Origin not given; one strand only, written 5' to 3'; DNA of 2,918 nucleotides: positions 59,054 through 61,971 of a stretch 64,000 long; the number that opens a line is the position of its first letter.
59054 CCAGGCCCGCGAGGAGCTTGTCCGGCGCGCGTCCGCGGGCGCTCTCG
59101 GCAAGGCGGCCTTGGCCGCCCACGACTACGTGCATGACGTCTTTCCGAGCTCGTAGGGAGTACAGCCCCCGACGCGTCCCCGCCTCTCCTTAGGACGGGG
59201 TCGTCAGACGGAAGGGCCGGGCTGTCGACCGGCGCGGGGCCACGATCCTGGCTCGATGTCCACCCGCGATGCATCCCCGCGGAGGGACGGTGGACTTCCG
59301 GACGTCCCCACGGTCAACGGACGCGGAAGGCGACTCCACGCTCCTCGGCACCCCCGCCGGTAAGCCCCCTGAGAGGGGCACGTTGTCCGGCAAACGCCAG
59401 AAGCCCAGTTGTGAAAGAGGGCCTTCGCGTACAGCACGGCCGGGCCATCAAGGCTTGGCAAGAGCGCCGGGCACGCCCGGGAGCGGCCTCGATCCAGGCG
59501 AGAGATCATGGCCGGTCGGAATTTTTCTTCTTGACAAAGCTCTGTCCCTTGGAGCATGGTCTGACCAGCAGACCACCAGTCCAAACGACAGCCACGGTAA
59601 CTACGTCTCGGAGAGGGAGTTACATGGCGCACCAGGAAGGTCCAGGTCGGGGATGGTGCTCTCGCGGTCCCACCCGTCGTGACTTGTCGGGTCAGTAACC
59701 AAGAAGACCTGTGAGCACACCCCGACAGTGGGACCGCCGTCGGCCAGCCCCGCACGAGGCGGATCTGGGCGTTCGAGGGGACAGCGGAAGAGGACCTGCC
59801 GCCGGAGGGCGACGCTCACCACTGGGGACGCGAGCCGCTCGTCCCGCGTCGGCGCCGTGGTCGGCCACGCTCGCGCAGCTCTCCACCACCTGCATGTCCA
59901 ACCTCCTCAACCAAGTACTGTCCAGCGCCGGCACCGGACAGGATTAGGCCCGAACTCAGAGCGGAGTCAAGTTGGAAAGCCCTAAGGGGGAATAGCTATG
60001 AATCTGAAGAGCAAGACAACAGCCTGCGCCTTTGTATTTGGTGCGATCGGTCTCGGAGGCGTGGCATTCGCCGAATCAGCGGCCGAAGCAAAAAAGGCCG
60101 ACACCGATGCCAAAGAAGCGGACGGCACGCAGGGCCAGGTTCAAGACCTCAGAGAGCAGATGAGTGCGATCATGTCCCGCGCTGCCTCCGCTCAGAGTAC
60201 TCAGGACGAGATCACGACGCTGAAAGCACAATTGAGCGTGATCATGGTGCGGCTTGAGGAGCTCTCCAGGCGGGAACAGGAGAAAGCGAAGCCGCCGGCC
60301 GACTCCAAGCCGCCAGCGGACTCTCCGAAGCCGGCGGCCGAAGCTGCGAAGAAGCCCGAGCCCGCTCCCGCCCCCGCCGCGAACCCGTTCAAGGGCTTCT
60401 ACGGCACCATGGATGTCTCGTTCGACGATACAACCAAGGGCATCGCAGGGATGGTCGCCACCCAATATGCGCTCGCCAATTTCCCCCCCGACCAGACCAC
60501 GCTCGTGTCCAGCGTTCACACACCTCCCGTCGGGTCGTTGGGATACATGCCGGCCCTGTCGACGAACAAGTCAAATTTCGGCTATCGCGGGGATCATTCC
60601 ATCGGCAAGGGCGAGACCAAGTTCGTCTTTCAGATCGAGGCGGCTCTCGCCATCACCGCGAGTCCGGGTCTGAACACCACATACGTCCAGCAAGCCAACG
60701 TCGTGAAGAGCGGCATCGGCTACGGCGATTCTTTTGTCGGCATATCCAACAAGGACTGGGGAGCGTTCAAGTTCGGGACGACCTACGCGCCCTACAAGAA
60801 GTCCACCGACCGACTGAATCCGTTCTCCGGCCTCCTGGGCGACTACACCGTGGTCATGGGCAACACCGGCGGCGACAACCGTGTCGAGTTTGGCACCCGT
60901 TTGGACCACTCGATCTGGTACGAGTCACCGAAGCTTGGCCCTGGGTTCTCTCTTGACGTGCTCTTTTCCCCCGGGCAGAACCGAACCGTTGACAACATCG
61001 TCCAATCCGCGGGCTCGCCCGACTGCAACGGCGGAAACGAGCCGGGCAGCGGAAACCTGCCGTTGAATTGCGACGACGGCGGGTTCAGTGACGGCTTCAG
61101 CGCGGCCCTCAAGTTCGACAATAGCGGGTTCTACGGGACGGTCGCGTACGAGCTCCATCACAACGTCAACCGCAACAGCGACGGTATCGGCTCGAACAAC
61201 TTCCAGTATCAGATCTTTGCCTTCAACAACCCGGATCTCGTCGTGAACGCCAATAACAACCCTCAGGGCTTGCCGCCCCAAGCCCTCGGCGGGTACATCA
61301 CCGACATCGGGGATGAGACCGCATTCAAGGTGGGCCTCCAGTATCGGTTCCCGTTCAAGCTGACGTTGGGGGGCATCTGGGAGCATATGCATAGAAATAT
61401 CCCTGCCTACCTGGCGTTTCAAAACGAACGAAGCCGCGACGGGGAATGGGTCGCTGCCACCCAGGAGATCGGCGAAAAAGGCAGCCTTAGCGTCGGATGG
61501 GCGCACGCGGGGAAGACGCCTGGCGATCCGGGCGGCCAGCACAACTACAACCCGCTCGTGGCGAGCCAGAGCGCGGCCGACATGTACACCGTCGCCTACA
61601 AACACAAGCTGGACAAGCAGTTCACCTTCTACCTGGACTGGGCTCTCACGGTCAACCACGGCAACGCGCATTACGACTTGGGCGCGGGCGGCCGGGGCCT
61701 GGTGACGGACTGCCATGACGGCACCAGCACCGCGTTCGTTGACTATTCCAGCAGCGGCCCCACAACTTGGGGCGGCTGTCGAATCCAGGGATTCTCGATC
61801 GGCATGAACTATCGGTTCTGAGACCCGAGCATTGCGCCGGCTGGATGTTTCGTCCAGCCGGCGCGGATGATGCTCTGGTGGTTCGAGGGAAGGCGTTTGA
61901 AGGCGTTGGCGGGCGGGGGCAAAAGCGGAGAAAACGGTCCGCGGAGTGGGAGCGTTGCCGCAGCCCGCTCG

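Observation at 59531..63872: Two homologous ~105-nt promoter-operator-RBS-ATG modules bracket the porin and OFA genes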

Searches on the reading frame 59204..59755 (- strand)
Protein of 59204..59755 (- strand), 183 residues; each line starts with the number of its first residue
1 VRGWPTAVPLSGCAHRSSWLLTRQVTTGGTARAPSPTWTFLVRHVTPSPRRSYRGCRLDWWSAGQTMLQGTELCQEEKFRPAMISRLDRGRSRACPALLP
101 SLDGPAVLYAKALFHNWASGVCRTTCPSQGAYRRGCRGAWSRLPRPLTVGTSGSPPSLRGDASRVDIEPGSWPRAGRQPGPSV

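Call 9: search_protein_families(library=pfam, proteins=[window:59204-59755:-], max_evalue=0.01)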
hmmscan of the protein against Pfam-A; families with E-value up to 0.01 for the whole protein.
window:59204-59755:- (183 aa): 0 families

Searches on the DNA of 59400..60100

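Call 50: search_rna_families(source=window, start=59400, end=60100, threshold=evalue, max_evalue=1)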
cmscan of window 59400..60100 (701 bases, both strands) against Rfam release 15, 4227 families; matches with E-value up to 1: 0.
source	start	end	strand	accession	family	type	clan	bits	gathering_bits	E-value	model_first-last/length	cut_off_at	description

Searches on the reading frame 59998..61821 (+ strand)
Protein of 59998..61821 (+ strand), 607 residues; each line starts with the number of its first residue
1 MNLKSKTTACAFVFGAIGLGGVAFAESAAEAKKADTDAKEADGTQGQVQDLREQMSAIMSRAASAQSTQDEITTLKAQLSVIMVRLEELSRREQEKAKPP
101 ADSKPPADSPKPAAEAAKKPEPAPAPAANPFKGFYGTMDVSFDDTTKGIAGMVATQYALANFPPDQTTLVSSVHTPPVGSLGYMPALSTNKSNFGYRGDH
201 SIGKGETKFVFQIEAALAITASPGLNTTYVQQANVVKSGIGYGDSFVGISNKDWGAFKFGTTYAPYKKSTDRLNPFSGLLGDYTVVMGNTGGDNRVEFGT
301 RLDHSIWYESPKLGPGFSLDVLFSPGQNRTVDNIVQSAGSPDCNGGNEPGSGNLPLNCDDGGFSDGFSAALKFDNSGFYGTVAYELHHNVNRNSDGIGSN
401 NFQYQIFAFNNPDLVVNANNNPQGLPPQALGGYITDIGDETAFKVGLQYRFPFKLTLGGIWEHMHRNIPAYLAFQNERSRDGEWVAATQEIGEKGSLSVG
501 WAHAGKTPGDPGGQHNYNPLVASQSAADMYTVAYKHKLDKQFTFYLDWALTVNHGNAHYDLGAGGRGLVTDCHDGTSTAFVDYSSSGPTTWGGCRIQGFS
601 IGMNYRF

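Call 9: search_protein_families(library=pfam, proteins=[window:59998-61821:+], max_evalue=0.01)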
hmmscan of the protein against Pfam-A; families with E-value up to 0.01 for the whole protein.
window:59998-61821:+ (607 aa): 0 families

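Call 24: search_protein_families(library=ncbifam, proteins=[window:59998-61821:+], max_evalue=0.001)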
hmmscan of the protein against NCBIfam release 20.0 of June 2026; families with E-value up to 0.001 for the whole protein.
window:59998-61821:+ (607 aa): 0 families

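Call 25: find_related_loci(query=window:59998-61821:+, collection=metagenome_contigs, flank=6000)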
Query window:59998-61821:+ (607 aa) in metagenome_contigs; peptide patterns used: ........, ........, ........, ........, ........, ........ (x = any residue, [..] = any of these).
58 stretches matched a pattern; 12 encode a relative of the query (tblastn E <= 1e-3); 12 distinct loci.
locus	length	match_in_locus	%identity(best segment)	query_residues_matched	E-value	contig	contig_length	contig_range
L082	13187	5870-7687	91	1-607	0e+0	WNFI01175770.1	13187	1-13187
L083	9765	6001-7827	85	1-607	0e+0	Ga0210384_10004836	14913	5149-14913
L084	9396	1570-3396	85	1-607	0e+0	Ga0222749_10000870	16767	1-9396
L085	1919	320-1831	52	114-607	2e-179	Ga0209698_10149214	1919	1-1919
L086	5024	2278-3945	49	70-607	5e-168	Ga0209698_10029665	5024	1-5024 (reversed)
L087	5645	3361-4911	51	107-607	4e-164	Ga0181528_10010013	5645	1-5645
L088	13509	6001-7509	52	132-607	3e-156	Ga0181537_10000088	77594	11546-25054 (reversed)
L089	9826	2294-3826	43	63-607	2e-134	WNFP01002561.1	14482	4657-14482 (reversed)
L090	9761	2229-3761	43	63-607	2e-134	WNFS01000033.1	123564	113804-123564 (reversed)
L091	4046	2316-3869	44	63-607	2e-135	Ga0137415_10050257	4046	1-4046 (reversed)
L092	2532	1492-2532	41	63-456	3e-79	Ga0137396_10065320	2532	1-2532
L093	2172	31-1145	51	222-607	2e-52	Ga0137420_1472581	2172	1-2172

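Call 41: search_solved_structures(query=window:59998-61821:+, max_evalue=1)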
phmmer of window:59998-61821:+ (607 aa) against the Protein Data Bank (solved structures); distinct sequences matched with E-value up to 1: 4.
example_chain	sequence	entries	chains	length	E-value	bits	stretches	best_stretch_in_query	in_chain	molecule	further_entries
7eqm_A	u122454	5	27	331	0.0028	19.9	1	189-327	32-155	Chitoporin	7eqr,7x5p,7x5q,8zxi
5mdq_A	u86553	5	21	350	0.0028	19.9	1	189-327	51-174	Chitoporin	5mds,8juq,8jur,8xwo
5mdo_A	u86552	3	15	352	0.0029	19.8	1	189-327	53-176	Chitoporin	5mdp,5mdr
6ysy_B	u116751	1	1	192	0.5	12.4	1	105-141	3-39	Myosin light chain 1/3, skeletal muscle isoform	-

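Call 44: search_protein_families(library=pfam, proteins=[L082:4112-5095:-, L082:3992-4657:+], max_evalue=0.01)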
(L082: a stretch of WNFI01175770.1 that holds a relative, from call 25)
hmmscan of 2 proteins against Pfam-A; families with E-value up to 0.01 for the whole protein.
L082:4112-5095:- (327 aa): 6 families
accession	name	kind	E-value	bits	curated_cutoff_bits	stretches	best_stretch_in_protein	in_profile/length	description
PF00158.32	Sigma54_activat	-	5.2e-48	163.3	20.2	1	11-173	6-167/168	Sigma-54 interaction domain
PF14532.12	Sigma54_activ_2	-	7e-21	75.3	25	1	11-178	5-138/138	Sigma-54 interaction domain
PF25601.1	AAA_lid_14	-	1.6e-20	73.2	27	1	181-258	4-82/87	AAA+ ATPase lid domain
PF02954.25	HTH_8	-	1.2e-06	28.6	22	1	277-317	2-42/42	Bacterial regulatory protein, Fis family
PF07728.20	AAA_5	-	8.3e-05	23.1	22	1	30-147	2-121/139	AAA domain (dynein-related subfamily)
PF01078.27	Mg_chelatase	-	0.00051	19.9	20.3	0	88-143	95-150/207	Magnesium chelatase, subunit ChlI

L082:3992-4657:+ (221 aa): 0 families

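Call 58: search_protein_families(library=pfam, proteins=[window:59998-61821:+], max_evalue=10)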
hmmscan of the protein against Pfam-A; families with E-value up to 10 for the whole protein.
window:59998-61821:+ (607 aa): 6 families
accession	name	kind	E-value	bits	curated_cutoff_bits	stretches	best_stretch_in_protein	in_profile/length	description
PF05549.16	Allexi_40kDa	-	0.016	15.2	26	1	45-117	91-165/271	Allexivirus 40kDa protein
PF20570.3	DUF6779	-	0.024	15.7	28.1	1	25-96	25-97/108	Domain of unknown function (DUF6779)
PF16326.10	ABC_tran_CTD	-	0.039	14.6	32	1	47-90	23-68/69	ABC transporter C-terminal domain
PF14282.11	FlxA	-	0.12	12.9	26.3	1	27-107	5-86/101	FlxA-like protein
PF05308.16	Mito_fiss_reg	-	0.16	12.5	26.3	1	68-128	125-185/244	Mitochondrial fission regulator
PF04102.17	SlyX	-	1.4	10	30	1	68-106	29-65/67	SlyX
